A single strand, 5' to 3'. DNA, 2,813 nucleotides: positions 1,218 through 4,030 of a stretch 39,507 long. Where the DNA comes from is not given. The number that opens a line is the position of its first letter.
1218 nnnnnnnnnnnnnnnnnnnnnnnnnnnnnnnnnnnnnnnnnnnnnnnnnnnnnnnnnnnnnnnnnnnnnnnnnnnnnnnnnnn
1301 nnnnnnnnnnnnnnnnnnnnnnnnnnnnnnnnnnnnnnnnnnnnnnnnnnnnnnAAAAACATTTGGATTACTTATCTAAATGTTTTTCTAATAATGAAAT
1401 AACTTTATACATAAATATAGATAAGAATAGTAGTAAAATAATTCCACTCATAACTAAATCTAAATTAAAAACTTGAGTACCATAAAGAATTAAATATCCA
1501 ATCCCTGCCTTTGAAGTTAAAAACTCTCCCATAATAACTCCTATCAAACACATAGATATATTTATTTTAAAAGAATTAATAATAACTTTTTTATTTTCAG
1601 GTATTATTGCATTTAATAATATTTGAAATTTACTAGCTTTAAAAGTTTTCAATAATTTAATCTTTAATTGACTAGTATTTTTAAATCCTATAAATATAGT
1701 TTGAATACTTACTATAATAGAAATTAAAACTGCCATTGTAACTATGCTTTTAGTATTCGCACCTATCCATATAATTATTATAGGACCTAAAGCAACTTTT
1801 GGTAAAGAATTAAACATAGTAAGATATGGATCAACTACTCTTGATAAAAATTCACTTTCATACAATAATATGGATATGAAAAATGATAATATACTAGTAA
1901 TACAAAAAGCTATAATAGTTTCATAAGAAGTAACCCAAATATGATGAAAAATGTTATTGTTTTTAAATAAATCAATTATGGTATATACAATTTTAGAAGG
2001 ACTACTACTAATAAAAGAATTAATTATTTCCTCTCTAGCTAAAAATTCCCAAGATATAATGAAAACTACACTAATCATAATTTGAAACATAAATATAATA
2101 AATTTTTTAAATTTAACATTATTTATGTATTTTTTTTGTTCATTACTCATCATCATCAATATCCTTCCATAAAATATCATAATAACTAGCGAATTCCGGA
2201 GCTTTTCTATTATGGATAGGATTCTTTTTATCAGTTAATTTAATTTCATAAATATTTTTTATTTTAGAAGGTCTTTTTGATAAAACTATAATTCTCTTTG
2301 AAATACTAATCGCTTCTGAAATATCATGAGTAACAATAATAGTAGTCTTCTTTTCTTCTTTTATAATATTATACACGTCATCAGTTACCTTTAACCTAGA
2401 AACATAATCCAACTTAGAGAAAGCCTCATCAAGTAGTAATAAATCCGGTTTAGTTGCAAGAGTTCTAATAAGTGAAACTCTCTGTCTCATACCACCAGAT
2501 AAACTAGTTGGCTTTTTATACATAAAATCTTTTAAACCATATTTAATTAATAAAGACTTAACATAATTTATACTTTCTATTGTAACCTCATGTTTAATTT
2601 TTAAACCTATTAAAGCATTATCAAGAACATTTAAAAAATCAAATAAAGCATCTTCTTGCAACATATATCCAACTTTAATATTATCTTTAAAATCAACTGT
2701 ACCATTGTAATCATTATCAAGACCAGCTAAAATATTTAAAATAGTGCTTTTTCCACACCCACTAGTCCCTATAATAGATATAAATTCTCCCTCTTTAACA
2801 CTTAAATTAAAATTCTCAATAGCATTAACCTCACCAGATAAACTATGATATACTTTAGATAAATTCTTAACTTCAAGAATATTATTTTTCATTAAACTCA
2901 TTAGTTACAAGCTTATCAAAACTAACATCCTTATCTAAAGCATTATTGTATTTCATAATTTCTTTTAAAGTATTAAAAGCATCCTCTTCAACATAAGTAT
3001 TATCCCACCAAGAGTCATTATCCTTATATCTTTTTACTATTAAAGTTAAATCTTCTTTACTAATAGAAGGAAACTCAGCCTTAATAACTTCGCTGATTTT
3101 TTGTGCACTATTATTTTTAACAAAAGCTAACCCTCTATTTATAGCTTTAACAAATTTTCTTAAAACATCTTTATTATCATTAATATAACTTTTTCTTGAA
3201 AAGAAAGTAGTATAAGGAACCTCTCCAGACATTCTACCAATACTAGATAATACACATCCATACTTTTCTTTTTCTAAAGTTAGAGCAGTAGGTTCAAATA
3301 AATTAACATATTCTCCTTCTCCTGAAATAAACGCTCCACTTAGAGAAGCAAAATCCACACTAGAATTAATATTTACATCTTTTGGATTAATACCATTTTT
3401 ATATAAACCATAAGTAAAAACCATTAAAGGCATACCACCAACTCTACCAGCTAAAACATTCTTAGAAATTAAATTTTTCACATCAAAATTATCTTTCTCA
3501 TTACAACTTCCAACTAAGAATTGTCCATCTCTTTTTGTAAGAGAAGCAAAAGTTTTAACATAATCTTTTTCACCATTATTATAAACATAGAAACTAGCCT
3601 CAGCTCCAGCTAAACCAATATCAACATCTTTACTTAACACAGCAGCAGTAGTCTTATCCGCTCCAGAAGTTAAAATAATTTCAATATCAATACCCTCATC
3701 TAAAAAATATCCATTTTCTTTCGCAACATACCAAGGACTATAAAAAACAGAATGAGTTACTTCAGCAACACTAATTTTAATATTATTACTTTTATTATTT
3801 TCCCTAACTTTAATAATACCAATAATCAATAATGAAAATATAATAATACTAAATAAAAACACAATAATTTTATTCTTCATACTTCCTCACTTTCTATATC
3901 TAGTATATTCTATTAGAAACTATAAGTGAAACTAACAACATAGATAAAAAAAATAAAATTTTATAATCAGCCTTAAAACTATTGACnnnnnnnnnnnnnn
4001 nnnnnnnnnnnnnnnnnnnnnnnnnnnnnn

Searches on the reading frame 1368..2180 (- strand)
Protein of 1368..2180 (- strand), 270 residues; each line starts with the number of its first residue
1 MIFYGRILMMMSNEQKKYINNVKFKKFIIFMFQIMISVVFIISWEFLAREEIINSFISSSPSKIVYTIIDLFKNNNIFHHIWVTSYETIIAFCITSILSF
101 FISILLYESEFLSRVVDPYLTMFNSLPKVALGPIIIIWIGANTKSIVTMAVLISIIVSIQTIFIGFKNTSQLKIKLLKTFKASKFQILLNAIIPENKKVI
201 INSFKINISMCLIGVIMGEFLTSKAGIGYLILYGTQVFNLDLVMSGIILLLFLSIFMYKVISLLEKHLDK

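Call 78: search_protein_families(library=pfam, max_evalue=0.00001, proteins=[window:1368-2180:-])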
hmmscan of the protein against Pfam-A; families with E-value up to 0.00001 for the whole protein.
window:1368-2180:- (270 aa): 1 family
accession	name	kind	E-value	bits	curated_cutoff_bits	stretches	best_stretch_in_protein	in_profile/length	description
PF00528.27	BPD_transp_1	-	1.3e-16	61.3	26.4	1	100-269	6-179/184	Binding-protein-dependent transport system inner membrane component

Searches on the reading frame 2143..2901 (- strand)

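Call 78: search_protein_families(library=pfam, max_evalue=0.00001, proteins=[window:2143-2901:-])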
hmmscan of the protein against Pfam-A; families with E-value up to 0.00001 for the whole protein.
window:2143-2901:- (252 aa): 1 family
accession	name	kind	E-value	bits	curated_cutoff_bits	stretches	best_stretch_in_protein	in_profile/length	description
PF00005.33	ABC_tran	-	2.1e-28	100.1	25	1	29-161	2-136/137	ABC transporter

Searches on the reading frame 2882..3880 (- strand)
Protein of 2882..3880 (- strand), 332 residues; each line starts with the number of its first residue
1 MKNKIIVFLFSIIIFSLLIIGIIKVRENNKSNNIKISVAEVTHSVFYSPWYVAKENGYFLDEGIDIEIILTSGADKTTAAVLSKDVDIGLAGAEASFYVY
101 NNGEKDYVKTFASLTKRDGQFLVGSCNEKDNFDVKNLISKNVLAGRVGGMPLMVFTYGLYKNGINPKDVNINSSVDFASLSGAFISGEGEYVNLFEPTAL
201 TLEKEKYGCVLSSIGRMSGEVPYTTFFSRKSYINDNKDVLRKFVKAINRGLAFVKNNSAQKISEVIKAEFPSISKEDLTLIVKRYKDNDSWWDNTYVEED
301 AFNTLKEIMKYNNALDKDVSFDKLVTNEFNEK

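Call 78: search_protein_families(library=pfam, max_evalue=0.00001, proteins=[window:2882-3880:-])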
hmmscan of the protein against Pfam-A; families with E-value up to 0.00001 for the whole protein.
window:2882-3880:- (332 aa): 2 families
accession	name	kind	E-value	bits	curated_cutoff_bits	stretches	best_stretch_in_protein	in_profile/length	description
PF09084.16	NMT1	-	2.5e-19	70.5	20.5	1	48-257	5-212/216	NMT1/THI5 like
PF13379.11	NMT1_2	-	8.4e-12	45.9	24.7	1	47-260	18-244/252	NMT1-like family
